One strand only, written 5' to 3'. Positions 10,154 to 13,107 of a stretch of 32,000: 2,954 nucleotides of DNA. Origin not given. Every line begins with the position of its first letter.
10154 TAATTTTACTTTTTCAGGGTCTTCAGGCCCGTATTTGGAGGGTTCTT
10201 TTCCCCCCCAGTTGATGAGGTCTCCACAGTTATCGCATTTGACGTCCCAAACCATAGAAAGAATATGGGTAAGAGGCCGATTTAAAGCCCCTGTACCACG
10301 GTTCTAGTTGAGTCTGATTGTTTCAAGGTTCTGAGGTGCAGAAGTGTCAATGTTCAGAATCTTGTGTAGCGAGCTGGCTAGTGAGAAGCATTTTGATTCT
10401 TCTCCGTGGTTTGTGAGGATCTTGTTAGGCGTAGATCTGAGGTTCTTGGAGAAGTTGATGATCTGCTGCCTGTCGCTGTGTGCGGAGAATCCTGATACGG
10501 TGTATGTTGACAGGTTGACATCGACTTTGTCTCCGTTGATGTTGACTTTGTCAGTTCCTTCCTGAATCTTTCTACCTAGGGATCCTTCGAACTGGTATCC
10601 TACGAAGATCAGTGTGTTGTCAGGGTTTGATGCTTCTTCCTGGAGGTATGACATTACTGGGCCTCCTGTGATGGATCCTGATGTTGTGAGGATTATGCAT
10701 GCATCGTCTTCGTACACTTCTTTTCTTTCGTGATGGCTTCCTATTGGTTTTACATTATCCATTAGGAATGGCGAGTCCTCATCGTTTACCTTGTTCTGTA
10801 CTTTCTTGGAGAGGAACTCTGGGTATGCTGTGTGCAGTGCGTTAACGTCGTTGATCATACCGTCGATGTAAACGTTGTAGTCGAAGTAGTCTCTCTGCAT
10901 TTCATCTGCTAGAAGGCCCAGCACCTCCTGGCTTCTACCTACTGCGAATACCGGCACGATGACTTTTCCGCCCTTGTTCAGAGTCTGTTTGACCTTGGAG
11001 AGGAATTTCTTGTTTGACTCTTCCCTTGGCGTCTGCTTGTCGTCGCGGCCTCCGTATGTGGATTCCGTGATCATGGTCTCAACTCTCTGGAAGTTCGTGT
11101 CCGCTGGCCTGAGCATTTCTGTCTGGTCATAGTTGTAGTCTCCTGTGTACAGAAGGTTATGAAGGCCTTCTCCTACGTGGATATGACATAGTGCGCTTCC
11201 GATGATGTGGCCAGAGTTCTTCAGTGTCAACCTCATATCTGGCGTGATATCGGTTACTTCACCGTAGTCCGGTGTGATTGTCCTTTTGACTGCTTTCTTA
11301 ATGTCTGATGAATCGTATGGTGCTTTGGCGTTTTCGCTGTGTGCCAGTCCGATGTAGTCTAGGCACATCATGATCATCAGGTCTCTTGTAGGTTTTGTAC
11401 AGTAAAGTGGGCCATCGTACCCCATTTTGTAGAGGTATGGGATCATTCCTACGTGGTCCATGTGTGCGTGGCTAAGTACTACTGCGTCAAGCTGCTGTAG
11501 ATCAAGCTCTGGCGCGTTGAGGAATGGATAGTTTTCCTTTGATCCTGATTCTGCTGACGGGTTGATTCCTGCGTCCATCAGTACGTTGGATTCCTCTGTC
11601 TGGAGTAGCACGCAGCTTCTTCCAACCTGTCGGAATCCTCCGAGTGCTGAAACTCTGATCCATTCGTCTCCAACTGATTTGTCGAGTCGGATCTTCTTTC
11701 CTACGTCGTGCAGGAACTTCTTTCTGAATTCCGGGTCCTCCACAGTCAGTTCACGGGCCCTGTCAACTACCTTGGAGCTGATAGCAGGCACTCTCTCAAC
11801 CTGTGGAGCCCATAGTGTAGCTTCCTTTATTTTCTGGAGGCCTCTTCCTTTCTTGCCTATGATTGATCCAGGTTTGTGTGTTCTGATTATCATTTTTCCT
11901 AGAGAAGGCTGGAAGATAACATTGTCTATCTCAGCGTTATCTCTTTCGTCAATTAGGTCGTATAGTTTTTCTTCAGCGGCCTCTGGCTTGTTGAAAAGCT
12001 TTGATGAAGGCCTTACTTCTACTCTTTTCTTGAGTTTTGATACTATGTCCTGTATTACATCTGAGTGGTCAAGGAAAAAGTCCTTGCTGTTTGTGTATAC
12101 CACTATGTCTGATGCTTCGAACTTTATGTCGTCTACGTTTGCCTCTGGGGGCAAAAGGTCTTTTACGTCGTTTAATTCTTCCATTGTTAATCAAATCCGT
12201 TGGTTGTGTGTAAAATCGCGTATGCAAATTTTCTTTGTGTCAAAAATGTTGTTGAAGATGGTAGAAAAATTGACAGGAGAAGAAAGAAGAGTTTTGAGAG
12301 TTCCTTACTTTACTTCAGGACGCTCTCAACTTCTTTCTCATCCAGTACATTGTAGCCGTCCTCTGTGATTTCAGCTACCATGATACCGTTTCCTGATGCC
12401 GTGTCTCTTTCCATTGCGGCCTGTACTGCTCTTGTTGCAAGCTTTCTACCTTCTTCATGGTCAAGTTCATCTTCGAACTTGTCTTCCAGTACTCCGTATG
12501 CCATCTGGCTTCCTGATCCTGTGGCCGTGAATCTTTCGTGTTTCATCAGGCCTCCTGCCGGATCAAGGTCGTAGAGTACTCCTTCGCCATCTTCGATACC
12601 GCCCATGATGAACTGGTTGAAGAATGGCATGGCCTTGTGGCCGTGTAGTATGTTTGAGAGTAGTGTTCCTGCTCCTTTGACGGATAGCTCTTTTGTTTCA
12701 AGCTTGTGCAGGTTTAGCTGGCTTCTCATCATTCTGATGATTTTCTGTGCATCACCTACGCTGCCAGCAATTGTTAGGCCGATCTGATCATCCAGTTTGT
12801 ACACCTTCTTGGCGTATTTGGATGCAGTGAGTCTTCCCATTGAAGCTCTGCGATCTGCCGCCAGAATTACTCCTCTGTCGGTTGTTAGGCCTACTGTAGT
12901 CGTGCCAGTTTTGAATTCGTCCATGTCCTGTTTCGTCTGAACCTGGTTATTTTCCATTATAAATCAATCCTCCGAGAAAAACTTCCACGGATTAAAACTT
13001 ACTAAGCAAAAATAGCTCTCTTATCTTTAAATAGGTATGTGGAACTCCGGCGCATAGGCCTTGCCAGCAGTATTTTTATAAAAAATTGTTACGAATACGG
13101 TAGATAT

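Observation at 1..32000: Roughly ten-fold excess of the palindrome AGGCCT, absent from the HEPN islet and thinned in the surface-protein cluster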

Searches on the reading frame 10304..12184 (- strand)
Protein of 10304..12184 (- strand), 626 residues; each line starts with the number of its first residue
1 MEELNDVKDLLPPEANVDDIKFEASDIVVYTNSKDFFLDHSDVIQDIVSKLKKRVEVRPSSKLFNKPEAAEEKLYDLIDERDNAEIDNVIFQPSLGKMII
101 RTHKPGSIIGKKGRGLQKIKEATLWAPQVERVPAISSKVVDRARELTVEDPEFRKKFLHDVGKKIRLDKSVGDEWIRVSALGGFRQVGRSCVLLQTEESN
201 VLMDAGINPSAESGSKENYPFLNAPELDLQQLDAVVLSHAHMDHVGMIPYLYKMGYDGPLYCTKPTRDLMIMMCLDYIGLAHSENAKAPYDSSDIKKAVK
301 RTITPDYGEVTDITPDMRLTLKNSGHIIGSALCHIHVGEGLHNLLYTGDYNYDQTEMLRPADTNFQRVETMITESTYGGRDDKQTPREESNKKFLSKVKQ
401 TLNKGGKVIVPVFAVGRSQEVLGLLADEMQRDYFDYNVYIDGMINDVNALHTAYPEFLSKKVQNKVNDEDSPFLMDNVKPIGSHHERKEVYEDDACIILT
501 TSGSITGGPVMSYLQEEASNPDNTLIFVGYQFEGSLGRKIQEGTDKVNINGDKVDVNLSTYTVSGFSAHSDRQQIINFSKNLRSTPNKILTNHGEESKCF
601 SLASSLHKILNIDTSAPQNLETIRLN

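Call 5: search_protein_families(library=pfam, proteins=[window:10304-12184:-])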
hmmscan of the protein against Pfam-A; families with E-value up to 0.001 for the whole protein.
window:10304-12184:- (626 aa): 7 families
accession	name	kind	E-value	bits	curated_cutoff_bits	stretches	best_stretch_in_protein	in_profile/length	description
PF10996.14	Beta-Casp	-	2.2e-23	83.5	27.7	1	419-540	2-120/120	Beta-Casp domain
PF17214.9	KH_TffA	-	8.9e-15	54.9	22.6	1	5-62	9-66/68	Transcription termination factor FttA, KH domain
PF16661.11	Lactamase_B_6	-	1.3e-14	54.5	27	1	193-364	1-176/193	Metallo-beta-lactamase superfamily domain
PF00753.33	Lactamase_B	-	1.1e-12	48.7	22.7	1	188-251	5-63/196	Metallo-beta-lactamase superfamily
PF07521.17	RMMBL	-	4.1e-11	43.1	21.6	1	554-617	2-63/63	Zn-dependent metallo-hydrolase RNA specificity domain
PF12706.13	Lactamase_B_2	-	3.5e-08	33.7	27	1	200-274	2-74/200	Beta-lactamase superfamily domain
PF07650.23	KH_2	-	8.7e-05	22.7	22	1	84-122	13-53/78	KH domain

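Call 6: find_encoding_contigs(protein=window:10304-12184:-, flank=10000, max_places=6)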
Protein window:10304-12184:- (626 aa): no gene with exactly this product is on record in the collection.

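Call 8: find_related_loci(query=window:10304-12184:-, collection=genome_contigs, flank=10000)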
Query window:10304-12184:- (626 aa) in genome_contigs; peptide patterns used: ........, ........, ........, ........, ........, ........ (x = any residue, [..] = any of these).
75 stretches matched a pattern; 17 encode a relative of the query (tblastn E <= 1e-3); 17 distinct loci.
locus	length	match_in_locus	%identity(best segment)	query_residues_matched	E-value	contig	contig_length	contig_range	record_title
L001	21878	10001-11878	93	1-626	0e+0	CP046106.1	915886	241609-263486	Candidatus Nanohaloarchaea archaeon strain M3_22 chromosome, complete genome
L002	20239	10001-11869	81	1-625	0e+0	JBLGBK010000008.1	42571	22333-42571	MAG: Colwellia polaris isolate 3300055293_71 Ga0535675_0000270, whole genome shotgun sequence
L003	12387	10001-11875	80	1-626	0e+0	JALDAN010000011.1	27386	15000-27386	MAG: Candidatus Nanohalarchaeota archaeon isolate NHA29 k141_219425_length_27386_cov_24.9476, whole genome shotgun seque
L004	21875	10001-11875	80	1-626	0e+0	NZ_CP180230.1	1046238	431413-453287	Candidatus Nanosalina sp. VS9-1 chromosome, complete genome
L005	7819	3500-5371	80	1-626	0e+0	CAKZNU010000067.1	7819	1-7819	MAG TPA_asm: uncultured euryarchaeote isolate ERR2683643_bin.0_CONCOCT_v1.1_MAG genome assembly, contig: ERZ1034569.1415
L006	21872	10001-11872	78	1-626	0e+0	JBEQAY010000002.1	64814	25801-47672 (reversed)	MAG: Candidatus Nanohaloarchaea archaeon isolate 04_S200.metabat_sspec.014_sub NODE_43_length_64814_cov_78.937530, whole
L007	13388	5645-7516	78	1-626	0e+0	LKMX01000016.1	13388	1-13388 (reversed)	MAG: Nanohaloarchaea archaeon PL-Br10_U2g27 PL-BRINE-C4292, whole genome shotgun sequence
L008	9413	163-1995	78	15-626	0e+0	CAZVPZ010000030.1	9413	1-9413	MAG TPA_asm: uncultured archaeon isolate SRP185896_co1_382 genome assembly, contig: NODE_6219_length_9413_cov_7.794294,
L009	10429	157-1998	77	12-626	0e+0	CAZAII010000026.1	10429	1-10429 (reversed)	MAG TPA_asm: uncultured archaeon isolate SRP185896_co1_405 genome assembly, contig: NODE_5059_length_10429_cov_6.431078,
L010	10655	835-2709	80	1-626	0e+0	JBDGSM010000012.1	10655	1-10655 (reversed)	MAG: Candidatus Nanohalobium sp. isolate DAL-WCL_22_76C1R DAL-WCL_22_76C1R_12, whole genome shotgun sequence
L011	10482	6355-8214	79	1-626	0e+0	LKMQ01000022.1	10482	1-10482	MAG: Nanohaloarchaea archaeon B1-Br10_U2g29 LB-BRINE-C4266, whole genome shotgun sequence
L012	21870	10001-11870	76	1-626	0e+0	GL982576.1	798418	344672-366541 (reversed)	MAG: Candidatus Nanosalina sp. J07AB43 genomic scaffold scf_7180000030744, whole genome shotgun sequence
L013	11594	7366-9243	90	1-626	0e+0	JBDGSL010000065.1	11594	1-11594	MAG: Candidatus Nanohalobium sp. isolate DAL-WCL_22_75C1R DAL-WCL_22_75C1R_65, whole genome shotgun sequence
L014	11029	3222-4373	76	244-626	0e+0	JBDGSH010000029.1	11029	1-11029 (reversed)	MAG: Candidatus Nanohaloarchaea archaeon isolate DAL-WCL_22_64C1R DAL-WCL_22_64C1R_29, whole genome shotgun sequence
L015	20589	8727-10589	46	1-625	0e+0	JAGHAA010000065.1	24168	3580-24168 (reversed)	MAG: Candidatus Aenigmatarchaeota archaeon isolate AUK218 PB_MBMC_172_c_000000000045, whole genome shotgun sequence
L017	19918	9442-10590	84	244-626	0e+0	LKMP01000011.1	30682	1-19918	MAG: Nanohaloarchaea archaeon B1-Br10_U2g21 LB-BRINE-C274, whole genome shotgun sequence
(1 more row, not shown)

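Call 35: find_homologous_proteins(query=window:10304-12184:-, max_evalue=1e-50)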
Query window:10304-12184:- (626 aa): 7062 proteins with E <= 1e-50 among 8000 candidates; the best 120 are listed.
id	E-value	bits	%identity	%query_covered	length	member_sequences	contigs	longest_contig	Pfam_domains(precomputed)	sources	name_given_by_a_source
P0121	0.0e+0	1317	92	100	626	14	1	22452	PF12706.14,PF16661.12,PF23023.2,PF17214.10,PF07521.18,PF10996.15,PF00753.34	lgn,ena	-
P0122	0.0e+0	1277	90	100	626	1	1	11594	PF12706.14,PF16661.12,PF23023.2,PF17214.10,PF07521.18,PF10996.15,PF00753.34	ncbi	ncbi:MAG: beta-CASP ribonuclease aCPSF1 [Candidatus Nanohalobium sp.]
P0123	0.0e+0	1217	84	100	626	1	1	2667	PF12706.14,PF07650.24,PF16661.12,PF23023.2,PF17214.10,PF07521.18,PF10996.15,PF00753.34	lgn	-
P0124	0.0e+0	1216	84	100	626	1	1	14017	PF12706.14,PF07650.24,PF16661.12,PF23023.2,PF17214.10,PF07521.18,PF10996.15,PF00753.34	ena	-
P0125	0.0e+0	1176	81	100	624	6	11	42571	PF12706.14,PF16661.12,PF23023.2,PF17214.10,PF07521.18,PF10996.15,PF00753.34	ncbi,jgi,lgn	ncbi:MAG: KH/beta-lactamase-domain protein [Candidatus Nanohaloarchaea archaeon]|jgi:KH/beta-lactama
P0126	0.0e+0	1172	81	100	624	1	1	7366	PF12706.14,PF16661.12,PF23023.2,PF17214.10,PF07521.18,PF10996.15,PF00753.34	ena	-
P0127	0.0e+0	1171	81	100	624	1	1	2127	PF12706.14,PF16661.12,PF23023.2,PF17214.10,PF07521.18,PF10996.15,PF00753.34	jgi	-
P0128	0.0e+0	1167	81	100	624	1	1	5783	PF12706.14,PF16661.12,PF23023.2,PF17214.10,PF07521.18,PF10996.15,PF00753.34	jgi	-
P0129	0.0e+0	1165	81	100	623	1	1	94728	PF12706.14,PF16661.12,PF23023.2,PF17214.10,PF07521.18,PF10996.15,PF00753.34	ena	-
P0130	0.0e+0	1163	81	100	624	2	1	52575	PF12706.14,PF16661.12,PF23023.2,PF17214.10,PF07521.18,PF10996.15,PF00753.34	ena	-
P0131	0.0e+0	1162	80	100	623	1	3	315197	PF12706.14,PF16661.12,PF23023.2,PF17214.10,PF07521.18,PF10996.15,PF00753.34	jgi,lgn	jgi:KH/beta-lactamase-domain protein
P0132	0.0e+0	1161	82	100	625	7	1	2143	PF12706.14,PF16661.12,PF23023.2,PF17214.10,PF07521.18,PF10996.15,PF00753.34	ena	-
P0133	0.0e+0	1157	81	100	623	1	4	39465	PF12706.14,PF16661.12,PF23023.2,PF17214.10,PF07521.18,PF10996.15,PF00753.34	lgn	-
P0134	0.0e+0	1156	81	100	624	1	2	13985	PF12706.14,PF16661.12,PF23023.2,PF17214.10,PF07521.18,PF10996.15,PF00753.34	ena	-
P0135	0.0e+0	1155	80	100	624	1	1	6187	PF12706.14,PF16661.12,PF23023.2,PF17214.10,PF07521.18,PF10996.15,PF00753.34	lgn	-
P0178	0.0e+0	1130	78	100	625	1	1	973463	PF12706.14,PF16661.12,PF23023.2,PF17214.10,PF07521.18,PF10996.15,PF00753.34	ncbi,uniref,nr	ncbi:beta-CASP ribonuclease aCPSF1 [Candidatus Nanohalobium constans]|uniref:Transcription terminati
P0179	0.0e+0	1130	77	100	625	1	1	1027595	PF12706.14,PF16661.12,PF23023.2,PF17214.10,PF07521.18,PF10996.15,PF00753.34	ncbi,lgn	-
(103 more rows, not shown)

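Call 36: find_encoding_contigs(protein=P0178, flank=10000, max_places=2)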
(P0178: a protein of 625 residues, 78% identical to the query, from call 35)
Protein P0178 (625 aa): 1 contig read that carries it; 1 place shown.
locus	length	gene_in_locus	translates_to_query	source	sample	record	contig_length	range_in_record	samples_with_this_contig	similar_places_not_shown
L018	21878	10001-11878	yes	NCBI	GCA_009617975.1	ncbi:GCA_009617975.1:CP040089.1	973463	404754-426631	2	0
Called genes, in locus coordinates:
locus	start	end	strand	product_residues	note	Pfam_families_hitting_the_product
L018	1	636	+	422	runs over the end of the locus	PF01979:Amidohydro_1, PF07969:Amidohydro_3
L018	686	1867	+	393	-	PF01546:Peptidase_M20, PF07687:M20_dimer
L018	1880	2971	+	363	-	PF13378:MR_MLE_C, PF26685:DUF8230_C, PF07476:MAAL_C (faint)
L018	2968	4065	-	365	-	-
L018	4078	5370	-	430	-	-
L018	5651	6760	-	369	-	PF04851:ResIII, PF00270:DEAD, PF00271:Helicase_C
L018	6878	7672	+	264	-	PF24827:AstE_AspA_cat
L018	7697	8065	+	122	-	-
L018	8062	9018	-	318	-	PF26233:NicX, PF02073:Peptidase_M29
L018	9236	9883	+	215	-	PF00227:Proteasome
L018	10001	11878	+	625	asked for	PF17214:KH_TffA, PF00753:Lactamase_B, PF16661:Lactamase_B_6, PF23023:Anti-Pycsar_Apyc1 (weak), PF12706:Lactamase_B_2, PF10996:Beta-Casp, PF07521:RMMBL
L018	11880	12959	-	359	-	PF00817:IMS, PF11798:IMS_HHH (weak), PF21999:IMS_HHH_1 (weak), PF11799:IMS_C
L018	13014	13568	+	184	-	-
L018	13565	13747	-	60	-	-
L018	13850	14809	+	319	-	PF00483:NTP_transferase, PF12804:NTP_transf_3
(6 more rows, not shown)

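Call 37: find_encoding_contigs(protein=P0179, flank=10000, max_places=2)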
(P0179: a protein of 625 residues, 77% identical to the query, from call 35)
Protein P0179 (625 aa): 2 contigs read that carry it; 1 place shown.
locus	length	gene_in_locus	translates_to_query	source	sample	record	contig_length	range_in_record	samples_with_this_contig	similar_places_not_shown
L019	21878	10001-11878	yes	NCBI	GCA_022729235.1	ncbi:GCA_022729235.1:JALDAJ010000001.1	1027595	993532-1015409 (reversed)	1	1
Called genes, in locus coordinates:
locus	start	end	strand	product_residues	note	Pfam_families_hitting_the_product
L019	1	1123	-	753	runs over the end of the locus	PF13175:AAA_15 (faint), PF13304:AAA_21 (faint), PF13476:AAA_23, PF13555:AAA_29 (weak), PF04423:Rad50_zn_hook (weak)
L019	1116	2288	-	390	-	PF00149:Metallophos, PF12850:Metallophos_2 (faint)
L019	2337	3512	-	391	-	PF01978:TrmB (weak), PF02661:Fic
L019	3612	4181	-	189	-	-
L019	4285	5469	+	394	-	-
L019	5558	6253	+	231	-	-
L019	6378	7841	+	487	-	PF00587:tRNA-synt_2b, PF03129:HGTP_anticodon, PF09180:ProRS-C_1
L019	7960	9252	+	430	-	PF01979:Amidohydro_1, PF07969:Amidohydro_3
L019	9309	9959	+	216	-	PF00227:Proteasome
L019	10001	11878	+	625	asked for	PF17214:KH_TffA, PF00753:Lactamase_B, PF16661:Lactamase_B_6, PF23023:Anti-Pycsar_Apyc1 (weak), PF12706:Lactamase_B_2, PF10996:Beta-Casp, PF07521:RMMBL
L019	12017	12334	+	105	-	-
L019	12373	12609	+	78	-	-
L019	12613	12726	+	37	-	-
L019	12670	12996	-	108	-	-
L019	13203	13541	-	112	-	-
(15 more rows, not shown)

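Call 55: find_related_loci(query=window:10304-12184:-, collection=metagenome_contigs, flank=10000)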
Query window:10304-12184:- (626 aa) in metagenome_contigs; peptide patterns used: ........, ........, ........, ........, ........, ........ (x = any residue, [..] = any of these).
125 stretches matched a pattern; 26 encode a relative of the query (tblastn E <= 1e-3); 26 distinct loci.
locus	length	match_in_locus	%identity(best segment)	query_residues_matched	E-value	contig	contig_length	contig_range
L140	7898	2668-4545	92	1-626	0e+0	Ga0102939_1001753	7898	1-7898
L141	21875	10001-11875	82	1-626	0e+0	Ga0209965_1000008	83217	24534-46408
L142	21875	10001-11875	82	1-626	0e+0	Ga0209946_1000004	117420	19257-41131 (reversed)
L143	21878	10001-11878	92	1-626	0e+0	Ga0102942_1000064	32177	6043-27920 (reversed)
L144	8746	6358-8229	79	1-625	0e+0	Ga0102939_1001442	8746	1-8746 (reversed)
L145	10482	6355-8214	79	1-626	0e+0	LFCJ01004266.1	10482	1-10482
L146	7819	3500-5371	80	1-626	0e+0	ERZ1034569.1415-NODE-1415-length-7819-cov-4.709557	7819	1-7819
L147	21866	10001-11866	80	1-626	0e+0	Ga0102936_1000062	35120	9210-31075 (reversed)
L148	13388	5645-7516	78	1-626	0e+0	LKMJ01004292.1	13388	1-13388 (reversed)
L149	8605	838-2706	77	1-626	0e+0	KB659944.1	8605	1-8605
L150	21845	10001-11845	78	6-626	0e+0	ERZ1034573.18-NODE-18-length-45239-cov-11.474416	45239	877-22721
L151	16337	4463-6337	75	1-626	0e+0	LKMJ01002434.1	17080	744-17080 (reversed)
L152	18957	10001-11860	79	1-626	0e+0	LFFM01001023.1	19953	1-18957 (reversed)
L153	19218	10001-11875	74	1-626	0e+0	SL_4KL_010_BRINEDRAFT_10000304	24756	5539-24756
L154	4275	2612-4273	77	6-565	0e+0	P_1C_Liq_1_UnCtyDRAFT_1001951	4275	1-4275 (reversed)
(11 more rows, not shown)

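Call 70: search_protein_families(library=pfam, proteins=[L017:7738-9447:+], max_evalue=0.01)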
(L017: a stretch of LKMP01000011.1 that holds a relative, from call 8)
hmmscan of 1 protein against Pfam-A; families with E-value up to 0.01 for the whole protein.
L017:7738-9447:+ (570 aa): 6 families
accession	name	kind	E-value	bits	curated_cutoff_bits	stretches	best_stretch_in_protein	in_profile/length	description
PF14890.11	Intein_splicing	-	1.1e-18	67.9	35.8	1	8-569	1-155/155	Intein splicing domain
PF14528.11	LAGLIDADG_3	-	5.1e-17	62.3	22.5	2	295-363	2-82/82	LAGLIDADG-like domain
PF01381.28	HTH_3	-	3.3e-10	40.3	23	1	126-180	1-55/55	Helix-turn-helix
PF12844.13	HTH_19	-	0.00023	21.4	30.2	1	126-183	4-61/64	Helix-turn-helix domain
PF13413.12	HTH_25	-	0.00072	19.8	24.6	0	126-157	2-33/62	Helix-turn-helix domain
PF15731.11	MqsA_antitoxin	-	0.0079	16.7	30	0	109-156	57-104/131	Antitoxin component of bacterial toxin-antitoxin system, MqsA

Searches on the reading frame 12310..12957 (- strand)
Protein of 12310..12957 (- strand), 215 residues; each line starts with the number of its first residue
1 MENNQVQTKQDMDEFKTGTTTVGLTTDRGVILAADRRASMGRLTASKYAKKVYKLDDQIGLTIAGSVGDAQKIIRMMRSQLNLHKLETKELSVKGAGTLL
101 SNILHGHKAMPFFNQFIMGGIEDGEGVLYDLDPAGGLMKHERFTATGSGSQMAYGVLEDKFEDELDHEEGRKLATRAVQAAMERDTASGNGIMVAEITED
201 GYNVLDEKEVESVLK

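Call 5: search_protein_families(library=pfam, proteins=[window:12310-12957:-])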
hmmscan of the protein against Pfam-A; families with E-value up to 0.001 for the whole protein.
window:12310-12957:- (215 aa): 1 family
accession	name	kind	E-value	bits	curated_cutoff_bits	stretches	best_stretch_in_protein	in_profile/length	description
PF00227.31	Proteasome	-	5.1e-50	170.2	22.4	1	16-197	2-189/189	Proteasome subunit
